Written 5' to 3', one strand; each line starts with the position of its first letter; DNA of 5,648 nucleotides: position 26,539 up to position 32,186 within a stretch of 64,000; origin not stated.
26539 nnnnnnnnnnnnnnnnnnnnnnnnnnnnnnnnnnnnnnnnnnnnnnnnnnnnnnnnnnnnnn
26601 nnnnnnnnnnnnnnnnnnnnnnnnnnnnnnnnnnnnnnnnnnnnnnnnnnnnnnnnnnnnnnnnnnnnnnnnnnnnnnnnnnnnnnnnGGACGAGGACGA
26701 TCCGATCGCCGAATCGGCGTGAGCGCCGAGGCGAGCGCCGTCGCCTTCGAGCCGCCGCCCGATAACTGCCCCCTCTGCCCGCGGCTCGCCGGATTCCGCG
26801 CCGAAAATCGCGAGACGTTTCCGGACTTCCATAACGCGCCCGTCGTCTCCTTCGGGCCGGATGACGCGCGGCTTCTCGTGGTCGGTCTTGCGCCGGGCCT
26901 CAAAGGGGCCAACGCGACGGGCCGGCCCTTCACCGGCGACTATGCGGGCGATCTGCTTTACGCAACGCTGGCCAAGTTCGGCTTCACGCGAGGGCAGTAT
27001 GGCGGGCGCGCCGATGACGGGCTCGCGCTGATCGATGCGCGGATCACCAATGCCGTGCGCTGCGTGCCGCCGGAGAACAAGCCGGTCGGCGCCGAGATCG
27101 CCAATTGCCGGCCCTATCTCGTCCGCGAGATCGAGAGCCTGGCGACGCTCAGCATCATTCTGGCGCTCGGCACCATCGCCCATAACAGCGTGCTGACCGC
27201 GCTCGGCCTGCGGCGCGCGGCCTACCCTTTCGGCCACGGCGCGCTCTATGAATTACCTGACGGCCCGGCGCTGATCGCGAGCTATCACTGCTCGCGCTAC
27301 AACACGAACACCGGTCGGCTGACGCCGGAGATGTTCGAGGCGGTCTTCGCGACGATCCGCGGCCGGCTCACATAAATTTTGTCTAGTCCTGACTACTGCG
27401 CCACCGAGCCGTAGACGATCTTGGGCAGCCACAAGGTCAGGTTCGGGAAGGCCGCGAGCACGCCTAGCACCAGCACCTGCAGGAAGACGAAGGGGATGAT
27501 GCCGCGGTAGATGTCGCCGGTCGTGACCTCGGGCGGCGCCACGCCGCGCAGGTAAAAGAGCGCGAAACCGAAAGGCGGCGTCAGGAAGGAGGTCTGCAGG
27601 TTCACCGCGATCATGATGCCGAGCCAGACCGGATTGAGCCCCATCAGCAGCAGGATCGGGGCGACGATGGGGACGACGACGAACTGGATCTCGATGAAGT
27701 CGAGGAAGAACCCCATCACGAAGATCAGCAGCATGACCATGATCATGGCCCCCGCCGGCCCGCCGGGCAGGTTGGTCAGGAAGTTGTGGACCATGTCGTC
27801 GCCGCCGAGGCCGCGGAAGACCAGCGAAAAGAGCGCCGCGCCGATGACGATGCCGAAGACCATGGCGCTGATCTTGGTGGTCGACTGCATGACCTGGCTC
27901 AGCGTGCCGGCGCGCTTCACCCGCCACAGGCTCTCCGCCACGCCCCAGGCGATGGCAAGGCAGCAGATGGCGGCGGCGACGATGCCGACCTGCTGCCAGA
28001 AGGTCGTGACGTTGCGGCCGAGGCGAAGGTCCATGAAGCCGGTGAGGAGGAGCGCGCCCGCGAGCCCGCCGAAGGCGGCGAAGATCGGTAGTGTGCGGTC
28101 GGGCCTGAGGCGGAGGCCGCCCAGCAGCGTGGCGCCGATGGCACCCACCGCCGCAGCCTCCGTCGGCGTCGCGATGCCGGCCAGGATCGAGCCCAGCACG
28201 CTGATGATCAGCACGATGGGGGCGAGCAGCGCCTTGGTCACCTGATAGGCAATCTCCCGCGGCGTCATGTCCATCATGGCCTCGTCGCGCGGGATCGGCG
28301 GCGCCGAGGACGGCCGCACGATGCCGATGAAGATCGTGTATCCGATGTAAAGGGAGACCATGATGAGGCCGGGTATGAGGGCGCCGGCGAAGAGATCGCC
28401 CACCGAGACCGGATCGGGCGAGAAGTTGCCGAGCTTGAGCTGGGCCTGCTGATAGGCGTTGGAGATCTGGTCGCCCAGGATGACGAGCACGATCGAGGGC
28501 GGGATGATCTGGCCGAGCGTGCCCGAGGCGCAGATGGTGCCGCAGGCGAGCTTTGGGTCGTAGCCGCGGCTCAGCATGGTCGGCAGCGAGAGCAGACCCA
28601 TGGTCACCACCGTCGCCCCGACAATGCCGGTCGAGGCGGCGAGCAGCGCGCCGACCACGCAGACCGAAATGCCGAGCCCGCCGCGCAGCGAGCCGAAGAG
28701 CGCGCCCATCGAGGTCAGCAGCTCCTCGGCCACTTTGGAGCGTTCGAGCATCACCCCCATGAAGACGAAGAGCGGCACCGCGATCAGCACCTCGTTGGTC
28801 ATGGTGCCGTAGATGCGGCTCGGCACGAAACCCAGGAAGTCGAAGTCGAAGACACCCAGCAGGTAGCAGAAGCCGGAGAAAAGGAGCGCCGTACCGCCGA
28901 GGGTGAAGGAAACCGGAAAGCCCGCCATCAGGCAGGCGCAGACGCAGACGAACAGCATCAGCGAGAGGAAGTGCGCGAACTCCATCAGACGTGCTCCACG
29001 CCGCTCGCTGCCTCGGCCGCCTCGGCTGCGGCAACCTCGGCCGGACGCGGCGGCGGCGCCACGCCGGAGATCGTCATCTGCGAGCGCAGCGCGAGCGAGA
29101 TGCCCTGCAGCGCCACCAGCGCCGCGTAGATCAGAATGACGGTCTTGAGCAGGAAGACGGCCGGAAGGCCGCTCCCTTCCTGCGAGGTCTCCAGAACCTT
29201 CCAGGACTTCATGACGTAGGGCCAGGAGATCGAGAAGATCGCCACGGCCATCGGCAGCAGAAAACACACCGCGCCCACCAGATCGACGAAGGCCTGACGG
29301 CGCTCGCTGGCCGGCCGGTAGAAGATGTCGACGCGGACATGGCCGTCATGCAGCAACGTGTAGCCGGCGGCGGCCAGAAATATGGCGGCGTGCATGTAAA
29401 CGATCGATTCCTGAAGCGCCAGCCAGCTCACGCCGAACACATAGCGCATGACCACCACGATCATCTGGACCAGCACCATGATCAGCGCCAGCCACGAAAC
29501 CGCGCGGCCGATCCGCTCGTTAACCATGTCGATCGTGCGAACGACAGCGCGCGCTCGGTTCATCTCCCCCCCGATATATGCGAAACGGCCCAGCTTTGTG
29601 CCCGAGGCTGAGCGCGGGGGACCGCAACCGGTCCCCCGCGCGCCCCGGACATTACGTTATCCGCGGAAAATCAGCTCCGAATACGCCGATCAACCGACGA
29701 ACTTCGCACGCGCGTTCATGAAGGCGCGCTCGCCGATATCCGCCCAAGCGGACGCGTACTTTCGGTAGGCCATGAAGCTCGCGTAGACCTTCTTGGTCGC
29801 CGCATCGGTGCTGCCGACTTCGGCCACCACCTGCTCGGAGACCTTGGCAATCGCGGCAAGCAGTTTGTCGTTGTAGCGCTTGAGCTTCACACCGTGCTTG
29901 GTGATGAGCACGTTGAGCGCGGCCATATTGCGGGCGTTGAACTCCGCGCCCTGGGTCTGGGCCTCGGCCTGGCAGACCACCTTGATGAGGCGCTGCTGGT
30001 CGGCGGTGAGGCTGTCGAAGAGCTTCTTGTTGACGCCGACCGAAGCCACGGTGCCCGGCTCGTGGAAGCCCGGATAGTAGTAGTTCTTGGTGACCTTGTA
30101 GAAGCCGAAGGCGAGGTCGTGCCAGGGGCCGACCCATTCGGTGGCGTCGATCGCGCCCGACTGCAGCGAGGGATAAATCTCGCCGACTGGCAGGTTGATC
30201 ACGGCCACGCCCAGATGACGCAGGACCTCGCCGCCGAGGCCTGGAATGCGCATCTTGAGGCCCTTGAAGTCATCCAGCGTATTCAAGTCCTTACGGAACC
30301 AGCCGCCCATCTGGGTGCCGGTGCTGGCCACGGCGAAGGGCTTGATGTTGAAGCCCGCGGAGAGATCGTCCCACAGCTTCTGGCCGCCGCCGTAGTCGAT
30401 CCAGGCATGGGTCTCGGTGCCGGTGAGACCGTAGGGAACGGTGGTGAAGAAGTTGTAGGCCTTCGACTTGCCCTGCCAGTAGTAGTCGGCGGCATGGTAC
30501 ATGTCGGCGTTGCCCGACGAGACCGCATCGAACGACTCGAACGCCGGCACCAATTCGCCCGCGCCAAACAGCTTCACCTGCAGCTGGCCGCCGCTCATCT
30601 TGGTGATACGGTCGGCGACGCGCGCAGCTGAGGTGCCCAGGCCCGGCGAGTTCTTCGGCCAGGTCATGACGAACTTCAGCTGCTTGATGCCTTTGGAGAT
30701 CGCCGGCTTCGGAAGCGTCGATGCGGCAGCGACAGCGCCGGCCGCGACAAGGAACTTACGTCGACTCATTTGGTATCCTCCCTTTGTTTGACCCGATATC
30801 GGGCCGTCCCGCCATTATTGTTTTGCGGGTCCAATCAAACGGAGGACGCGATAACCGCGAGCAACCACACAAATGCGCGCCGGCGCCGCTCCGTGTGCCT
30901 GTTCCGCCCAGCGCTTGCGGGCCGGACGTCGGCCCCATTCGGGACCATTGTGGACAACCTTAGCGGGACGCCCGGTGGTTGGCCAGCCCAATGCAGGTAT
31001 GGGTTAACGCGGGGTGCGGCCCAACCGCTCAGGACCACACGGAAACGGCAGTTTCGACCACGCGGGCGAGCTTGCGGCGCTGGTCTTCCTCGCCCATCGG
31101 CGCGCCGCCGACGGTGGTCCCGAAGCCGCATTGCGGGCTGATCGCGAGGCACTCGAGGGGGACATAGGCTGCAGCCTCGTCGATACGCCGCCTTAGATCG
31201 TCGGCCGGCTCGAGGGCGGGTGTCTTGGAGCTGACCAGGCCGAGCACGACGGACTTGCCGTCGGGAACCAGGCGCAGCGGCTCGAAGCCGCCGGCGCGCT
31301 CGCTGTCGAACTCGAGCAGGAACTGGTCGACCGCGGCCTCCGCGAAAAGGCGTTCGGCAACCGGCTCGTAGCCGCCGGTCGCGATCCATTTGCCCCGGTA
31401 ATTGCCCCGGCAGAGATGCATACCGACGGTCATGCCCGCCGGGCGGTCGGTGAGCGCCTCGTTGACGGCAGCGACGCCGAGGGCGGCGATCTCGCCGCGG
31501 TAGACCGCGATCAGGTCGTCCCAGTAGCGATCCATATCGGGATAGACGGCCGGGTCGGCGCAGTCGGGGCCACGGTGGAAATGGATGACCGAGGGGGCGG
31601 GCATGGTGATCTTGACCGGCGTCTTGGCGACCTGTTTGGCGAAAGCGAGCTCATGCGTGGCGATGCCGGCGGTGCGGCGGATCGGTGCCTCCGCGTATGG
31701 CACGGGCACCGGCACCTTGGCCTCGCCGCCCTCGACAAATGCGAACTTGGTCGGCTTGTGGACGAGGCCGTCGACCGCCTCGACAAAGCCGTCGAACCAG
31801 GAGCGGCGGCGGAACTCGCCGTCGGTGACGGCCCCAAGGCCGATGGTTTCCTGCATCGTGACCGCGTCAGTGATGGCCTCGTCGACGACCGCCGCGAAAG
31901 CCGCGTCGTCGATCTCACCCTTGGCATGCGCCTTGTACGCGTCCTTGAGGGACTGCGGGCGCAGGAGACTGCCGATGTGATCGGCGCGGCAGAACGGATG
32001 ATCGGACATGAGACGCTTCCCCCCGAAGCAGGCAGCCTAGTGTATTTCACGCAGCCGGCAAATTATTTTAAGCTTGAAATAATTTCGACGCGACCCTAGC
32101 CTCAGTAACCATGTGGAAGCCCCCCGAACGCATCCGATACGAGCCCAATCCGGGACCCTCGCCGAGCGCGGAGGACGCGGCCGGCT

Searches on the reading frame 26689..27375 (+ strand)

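Call 31: search_protein_families(library=pfam, max_evalue=1e-8, proteins=[window:26689-27375:+])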
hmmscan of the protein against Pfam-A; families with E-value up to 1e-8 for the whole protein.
window:26689-27375:+ (228 aa): 1 family
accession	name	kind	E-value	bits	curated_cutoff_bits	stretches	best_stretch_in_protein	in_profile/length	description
PF03167.25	UDG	-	3.5e-28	98.9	24.3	1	54-222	2-139/141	Uracil DNA glycosylase superfamily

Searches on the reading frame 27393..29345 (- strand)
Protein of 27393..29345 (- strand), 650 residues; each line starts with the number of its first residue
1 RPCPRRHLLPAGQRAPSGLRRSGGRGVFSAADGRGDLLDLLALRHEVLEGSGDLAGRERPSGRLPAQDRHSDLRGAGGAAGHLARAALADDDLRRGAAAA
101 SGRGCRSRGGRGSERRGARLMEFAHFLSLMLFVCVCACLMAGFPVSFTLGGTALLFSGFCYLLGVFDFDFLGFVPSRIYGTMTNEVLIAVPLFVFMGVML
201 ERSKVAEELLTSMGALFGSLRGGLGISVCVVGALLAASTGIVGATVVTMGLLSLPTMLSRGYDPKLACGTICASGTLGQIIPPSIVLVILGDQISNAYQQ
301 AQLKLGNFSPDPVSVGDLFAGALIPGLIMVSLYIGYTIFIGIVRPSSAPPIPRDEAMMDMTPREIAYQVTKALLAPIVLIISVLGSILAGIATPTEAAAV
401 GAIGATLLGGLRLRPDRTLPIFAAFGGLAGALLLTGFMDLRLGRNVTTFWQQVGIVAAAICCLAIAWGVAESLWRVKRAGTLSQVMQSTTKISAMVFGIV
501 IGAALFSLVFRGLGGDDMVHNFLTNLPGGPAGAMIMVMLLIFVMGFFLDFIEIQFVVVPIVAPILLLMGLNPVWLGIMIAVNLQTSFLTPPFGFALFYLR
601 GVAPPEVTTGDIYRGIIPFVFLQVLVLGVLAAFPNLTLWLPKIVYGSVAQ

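Call 32: search_protein_families(library=pfam, max_evalue=1e-8, proteins=[window:27393-29345:-])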
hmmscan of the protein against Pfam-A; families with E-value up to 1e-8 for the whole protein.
window:27393-29345:- (650 aa): 1 family
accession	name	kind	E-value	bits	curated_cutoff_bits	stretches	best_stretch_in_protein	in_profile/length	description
PF06808.19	DctM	-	9.4e-76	255.7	23.8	2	132-429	1-266/413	Tripartite ATP-independent periplasmic transporter, DctM component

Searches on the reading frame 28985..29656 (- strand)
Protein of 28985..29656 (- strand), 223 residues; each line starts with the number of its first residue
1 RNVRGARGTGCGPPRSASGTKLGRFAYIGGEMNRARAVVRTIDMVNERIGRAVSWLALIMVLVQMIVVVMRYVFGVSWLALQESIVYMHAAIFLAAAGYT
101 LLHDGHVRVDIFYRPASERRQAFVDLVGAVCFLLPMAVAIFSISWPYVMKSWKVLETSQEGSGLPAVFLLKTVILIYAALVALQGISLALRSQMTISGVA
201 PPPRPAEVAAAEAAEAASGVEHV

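Call 32: search_protein_families(library=pfam, max_evalue=1e-8, proteins=[window:28985-29656:-])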
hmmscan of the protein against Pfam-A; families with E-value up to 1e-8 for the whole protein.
window:28985-29656:- (223 aa): 1 family
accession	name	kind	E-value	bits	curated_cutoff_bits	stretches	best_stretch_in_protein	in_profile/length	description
PF04290.18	DctQ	-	2e-14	54.1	28.3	1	60-191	1-128/132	Tripartite ATP-independent periplasmic transporters, DctQ component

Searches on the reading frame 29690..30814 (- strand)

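Call 32: search_protein_families(library=pfam, max_evalue=1e-8, proteins=[window:29690-30814:-])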
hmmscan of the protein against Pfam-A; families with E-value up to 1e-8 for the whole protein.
window:29690-30814:- (374 aa): 1 family
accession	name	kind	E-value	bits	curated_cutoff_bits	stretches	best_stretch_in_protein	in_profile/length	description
PF03480.18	DctP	-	1.7e-53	182.2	23.4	1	48-333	1-282/286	Bacterial extracellular solute-binding protein, family 7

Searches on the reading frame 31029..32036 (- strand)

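Call 32: search_protein_families(library=pfam, max_evalue=1e-8, proteins=[window:31029-32036:-])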
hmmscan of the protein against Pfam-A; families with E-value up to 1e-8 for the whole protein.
window:31029-32036:- (335 aa): 1 family
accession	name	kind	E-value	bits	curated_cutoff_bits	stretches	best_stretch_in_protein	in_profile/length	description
PF01717.24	Meth_synt_2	-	6.5e-13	49.1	21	0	21-149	6-131/324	Cobalamin-independent synthase, Catalytic domain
